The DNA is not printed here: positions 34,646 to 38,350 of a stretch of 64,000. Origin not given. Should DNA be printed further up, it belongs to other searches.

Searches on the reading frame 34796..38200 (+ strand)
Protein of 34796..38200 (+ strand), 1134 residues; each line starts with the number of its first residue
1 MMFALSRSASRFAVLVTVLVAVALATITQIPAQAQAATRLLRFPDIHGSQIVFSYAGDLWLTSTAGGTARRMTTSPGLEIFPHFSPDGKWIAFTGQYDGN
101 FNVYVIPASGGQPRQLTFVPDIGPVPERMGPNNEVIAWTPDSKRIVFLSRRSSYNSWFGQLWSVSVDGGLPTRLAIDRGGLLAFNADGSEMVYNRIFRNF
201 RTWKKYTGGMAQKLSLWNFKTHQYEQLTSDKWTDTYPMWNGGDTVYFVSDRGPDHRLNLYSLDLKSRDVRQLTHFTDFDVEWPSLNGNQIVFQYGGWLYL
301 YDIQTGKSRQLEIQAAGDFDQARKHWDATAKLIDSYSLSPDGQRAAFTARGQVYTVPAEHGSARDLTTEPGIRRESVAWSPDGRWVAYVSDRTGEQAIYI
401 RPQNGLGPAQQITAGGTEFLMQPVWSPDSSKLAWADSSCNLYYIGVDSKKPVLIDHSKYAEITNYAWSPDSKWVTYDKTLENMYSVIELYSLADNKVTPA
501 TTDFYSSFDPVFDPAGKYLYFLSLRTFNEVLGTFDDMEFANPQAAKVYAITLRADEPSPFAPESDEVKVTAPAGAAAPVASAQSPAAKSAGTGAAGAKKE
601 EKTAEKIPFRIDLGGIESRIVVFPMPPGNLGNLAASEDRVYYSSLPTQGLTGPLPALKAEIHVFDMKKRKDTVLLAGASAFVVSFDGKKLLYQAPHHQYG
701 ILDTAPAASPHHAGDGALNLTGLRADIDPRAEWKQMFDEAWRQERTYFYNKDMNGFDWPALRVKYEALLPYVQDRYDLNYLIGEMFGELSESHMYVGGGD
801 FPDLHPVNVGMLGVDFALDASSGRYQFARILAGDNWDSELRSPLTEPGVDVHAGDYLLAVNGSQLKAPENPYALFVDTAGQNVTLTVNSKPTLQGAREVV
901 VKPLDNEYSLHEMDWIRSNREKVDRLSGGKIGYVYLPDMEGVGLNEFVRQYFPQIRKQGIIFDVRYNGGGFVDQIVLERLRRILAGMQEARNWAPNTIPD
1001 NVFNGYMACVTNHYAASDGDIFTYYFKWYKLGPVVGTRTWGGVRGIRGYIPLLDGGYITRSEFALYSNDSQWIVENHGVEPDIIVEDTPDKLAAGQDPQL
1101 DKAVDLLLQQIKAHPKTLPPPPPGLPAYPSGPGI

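Call 37: search_protein_families(library=pfam, proteins=[window:34796-38200:+], max_evalue=0.00001)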
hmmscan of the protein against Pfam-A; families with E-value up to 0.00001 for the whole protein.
window:34796-38200:+ (1134 aa): 7 families
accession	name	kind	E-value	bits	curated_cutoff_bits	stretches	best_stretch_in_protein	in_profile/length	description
PF07676.18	PD40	-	1e-31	108.6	20.9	2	70-105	2-38/38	WD40-like Beta Propeller Repeat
PF14685.13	PDZ_Tricorn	-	1.1e-25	89.9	25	1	810-901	1-88/88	Tricorn protease PDZ domain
PF03572.23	Peptidase_S41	-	1.3e-23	83.8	24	1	930-1085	1-165/165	Peptidase family S41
PF14684.11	Tricorn_C1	-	6e-23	81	24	1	729-787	1-59/59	Tricorn protease C1 domain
PF00930.27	DPPIV_N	-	7.5e-15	54.9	22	0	53-150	19-120/354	Dipeptidyl peptidase IV (DPP IV) N-terminal region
PF00400.38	WD40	-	9.9e-07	29.5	27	0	376-393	16-34/39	WD domain, G-beta repeat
PF25174.1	Beta-prop_THOC3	-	3.9e-06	26.5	305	0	375-528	6-153/272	THOC3 beta-propeller domain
